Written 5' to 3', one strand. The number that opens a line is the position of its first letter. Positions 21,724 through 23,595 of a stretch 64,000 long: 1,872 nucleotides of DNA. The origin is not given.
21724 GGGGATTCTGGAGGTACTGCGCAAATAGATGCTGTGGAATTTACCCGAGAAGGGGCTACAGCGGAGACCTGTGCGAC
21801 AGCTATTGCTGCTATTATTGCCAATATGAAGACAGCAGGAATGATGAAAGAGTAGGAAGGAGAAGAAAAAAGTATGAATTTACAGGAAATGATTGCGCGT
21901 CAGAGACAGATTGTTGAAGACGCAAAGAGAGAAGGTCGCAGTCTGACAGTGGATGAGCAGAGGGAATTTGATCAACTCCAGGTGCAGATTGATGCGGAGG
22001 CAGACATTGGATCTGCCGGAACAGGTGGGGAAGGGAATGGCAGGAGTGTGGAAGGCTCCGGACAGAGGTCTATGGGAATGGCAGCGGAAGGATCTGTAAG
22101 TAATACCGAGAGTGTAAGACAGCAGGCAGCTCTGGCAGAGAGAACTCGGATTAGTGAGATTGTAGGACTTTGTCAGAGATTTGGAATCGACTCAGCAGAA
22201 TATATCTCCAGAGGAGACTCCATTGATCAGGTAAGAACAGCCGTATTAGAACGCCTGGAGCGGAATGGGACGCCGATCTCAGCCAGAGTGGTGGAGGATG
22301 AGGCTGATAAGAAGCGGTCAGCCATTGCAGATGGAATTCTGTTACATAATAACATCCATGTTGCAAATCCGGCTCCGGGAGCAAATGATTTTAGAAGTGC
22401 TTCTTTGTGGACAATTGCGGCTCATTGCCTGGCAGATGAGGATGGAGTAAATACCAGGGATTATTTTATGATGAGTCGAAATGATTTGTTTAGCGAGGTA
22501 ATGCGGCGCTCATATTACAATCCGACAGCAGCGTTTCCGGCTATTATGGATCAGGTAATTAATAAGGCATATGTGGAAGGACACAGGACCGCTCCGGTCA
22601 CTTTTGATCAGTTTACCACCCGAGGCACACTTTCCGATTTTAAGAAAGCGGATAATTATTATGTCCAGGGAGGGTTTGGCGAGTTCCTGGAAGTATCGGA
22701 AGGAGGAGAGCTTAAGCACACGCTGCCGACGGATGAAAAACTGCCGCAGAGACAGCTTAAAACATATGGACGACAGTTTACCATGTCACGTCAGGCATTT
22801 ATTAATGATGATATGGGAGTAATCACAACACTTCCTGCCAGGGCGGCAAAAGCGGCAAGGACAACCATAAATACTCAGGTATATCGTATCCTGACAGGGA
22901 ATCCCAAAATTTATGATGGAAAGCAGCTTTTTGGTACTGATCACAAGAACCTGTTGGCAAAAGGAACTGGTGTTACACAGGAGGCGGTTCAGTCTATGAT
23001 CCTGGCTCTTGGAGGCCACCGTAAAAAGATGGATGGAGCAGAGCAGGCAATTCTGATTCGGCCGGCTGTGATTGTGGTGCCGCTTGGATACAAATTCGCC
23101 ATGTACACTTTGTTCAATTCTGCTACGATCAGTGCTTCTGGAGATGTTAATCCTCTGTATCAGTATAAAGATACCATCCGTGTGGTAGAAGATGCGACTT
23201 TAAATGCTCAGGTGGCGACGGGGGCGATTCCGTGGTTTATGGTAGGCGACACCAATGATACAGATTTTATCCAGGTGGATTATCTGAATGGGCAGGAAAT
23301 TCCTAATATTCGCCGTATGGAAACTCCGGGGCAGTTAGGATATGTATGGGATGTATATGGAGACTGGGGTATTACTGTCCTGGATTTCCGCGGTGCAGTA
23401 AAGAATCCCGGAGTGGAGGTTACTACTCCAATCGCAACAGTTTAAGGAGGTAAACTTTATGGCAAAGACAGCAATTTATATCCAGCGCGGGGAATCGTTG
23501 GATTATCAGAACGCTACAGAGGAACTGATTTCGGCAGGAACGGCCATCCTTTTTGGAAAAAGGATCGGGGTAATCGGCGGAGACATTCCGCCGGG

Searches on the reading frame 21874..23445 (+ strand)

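Call 38: search_protein_families(library=pfam, proteins=[window:21874-23445:+], max_evalue=0.001)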
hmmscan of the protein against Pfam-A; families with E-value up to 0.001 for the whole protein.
window:21874-23445:+ (523 aa): 2 families
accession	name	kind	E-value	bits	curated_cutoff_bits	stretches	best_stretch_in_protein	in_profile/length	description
PF25209.1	Phage_capsid_4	-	1.3e-40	140.8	27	1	209-511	7-262/262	Phage capsid protein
PF10124.15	Mu-like_gpT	-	1.9e-06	27.9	20.1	1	296-368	70-144/289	Mu-like prophage major head subunit gpT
